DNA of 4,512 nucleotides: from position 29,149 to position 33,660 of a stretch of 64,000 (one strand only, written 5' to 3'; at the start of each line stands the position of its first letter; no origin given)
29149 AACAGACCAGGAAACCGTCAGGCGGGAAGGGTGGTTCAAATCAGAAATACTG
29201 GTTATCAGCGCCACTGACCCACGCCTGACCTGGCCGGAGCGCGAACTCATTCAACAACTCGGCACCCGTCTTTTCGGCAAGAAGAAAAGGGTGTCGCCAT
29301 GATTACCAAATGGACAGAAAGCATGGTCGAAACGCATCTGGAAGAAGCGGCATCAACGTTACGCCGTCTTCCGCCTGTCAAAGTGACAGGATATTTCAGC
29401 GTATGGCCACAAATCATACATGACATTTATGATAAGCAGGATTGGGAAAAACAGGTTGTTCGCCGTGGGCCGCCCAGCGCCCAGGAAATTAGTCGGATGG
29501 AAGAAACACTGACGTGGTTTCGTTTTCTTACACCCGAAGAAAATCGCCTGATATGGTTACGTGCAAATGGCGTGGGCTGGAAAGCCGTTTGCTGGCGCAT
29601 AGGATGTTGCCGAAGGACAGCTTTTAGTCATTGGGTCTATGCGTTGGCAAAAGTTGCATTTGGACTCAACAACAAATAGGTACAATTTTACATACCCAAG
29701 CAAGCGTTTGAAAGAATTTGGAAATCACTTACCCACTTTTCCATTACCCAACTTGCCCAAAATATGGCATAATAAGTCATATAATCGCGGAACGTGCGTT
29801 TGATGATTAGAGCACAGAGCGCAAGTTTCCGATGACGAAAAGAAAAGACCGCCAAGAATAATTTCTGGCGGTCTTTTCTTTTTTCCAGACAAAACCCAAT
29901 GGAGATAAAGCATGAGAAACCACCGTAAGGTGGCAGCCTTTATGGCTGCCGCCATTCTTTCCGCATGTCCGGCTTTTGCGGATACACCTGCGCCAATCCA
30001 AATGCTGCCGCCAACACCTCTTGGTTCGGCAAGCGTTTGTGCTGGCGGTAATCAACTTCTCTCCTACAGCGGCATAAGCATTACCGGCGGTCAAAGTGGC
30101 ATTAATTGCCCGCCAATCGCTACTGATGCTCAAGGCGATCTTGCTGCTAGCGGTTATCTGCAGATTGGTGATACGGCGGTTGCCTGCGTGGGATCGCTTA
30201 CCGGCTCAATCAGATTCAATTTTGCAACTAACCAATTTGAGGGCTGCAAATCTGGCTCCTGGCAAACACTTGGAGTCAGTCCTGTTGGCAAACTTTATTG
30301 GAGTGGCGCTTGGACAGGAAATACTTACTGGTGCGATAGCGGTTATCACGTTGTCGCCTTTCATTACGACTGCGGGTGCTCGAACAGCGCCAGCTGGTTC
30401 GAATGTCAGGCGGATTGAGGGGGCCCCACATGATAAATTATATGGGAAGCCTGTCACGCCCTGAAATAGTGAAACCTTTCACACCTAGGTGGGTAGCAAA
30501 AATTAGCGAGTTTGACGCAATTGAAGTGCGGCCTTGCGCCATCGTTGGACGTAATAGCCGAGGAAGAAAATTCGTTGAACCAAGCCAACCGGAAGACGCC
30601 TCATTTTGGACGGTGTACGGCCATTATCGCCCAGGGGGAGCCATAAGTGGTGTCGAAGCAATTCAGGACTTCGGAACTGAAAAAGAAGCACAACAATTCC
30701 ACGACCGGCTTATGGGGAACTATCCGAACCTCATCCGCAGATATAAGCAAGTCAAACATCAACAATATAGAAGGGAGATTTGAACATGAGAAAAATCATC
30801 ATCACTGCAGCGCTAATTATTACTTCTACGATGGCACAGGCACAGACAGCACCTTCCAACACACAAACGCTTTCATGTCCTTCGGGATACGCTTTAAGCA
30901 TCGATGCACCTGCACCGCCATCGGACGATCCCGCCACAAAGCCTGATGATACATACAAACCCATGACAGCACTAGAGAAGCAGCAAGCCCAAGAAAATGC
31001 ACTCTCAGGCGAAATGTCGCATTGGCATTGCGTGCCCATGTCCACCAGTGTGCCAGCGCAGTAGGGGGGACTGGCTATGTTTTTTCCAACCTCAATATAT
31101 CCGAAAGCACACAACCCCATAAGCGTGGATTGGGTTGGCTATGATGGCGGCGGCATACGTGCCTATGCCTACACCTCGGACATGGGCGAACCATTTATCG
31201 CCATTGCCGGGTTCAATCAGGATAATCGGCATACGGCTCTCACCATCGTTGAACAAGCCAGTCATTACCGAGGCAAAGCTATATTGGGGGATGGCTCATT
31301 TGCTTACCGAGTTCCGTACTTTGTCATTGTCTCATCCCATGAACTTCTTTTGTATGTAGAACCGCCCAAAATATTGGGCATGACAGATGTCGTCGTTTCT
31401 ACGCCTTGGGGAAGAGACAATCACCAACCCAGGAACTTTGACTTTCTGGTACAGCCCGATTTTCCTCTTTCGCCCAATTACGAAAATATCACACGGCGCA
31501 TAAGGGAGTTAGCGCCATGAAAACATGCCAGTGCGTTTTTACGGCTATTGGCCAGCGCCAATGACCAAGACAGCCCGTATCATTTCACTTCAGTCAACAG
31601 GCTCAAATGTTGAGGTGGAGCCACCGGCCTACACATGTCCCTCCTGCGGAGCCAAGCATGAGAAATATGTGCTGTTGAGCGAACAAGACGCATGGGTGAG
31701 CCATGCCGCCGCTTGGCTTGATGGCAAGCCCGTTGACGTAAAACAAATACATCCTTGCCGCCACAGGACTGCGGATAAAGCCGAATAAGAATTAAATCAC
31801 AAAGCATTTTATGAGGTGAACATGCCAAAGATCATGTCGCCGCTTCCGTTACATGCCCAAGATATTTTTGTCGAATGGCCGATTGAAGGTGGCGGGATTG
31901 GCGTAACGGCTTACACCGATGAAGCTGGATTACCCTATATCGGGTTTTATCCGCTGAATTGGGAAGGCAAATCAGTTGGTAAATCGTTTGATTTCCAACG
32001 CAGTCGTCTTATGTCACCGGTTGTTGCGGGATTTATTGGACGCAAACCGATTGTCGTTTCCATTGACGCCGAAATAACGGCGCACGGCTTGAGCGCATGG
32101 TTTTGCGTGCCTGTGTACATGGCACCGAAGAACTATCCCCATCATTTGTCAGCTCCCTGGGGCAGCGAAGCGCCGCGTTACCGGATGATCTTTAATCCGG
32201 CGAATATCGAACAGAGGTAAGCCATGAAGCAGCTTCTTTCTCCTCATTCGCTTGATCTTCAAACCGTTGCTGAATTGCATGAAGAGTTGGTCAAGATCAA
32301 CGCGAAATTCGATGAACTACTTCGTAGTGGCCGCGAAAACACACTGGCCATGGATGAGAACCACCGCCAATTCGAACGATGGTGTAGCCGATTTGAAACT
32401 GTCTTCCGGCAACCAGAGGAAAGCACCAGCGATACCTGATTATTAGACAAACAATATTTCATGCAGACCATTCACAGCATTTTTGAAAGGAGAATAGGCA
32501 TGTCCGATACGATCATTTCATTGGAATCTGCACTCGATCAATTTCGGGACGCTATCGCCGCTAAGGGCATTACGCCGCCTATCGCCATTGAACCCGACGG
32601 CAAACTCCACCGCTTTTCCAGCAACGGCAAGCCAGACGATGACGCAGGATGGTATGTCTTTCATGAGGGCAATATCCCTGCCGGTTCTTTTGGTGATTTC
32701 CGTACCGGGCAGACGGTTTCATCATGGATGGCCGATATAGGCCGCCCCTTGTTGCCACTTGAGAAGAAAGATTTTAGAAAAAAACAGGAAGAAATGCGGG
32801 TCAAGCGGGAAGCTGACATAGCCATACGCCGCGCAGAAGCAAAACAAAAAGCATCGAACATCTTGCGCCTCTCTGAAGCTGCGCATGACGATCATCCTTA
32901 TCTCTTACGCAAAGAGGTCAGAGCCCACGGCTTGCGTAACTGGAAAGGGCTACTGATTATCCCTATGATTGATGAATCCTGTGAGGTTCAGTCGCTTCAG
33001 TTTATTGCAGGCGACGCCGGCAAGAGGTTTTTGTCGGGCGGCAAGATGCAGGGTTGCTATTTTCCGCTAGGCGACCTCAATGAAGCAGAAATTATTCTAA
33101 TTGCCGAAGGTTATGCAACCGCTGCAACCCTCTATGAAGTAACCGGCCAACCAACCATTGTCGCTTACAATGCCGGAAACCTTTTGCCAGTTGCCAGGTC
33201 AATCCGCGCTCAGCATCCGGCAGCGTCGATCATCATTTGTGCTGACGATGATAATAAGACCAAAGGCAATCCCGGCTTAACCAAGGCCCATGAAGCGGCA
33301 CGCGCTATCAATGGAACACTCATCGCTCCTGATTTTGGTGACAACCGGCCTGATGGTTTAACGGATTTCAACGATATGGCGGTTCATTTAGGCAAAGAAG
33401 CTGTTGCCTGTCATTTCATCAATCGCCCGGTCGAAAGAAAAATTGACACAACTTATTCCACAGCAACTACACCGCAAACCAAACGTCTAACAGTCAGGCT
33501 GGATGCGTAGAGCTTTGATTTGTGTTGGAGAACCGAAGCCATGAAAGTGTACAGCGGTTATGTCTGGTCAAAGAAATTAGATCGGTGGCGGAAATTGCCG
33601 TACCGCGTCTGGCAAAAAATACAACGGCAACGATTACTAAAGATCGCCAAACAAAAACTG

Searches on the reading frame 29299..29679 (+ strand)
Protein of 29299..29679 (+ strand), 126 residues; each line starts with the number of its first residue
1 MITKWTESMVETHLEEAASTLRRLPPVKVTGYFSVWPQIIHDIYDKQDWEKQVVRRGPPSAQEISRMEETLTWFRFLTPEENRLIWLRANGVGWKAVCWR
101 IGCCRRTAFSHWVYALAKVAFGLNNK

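Call 16: search_protein_families(library=pfam, proteins=[window:29299-29679:+], max_evalue=0.01)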
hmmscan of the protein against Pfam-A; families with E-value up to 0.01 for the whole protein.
window:29299-29679:+ (126 aa): 1 family
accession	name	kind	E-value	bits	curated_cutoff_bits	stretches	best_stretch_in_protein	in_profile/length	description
PF19889.5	DUF6362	-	5e-36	123.4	31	1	22-119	1-98/98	Domain of unknown function (DUF6362)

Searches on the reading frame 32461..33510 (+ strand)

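Call 16: search_protein_families(library=pfam, proteins=[window:32461-33510:+], max_evalue=0.01)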
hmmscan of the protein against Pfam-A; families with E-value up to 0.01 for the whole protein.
window:32461-33510:+ (349 aa): 2 families
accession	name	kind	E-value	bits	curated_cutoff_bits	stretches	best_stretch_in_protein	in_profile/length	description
PF13362.12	Toprim_3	-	3.5e-11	43.8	27.2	1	212-312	2-94/95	Toprim domain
PF13662.12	Toprim_4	-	9.1e-05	23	25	1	211-282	2-73/85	Toprim domain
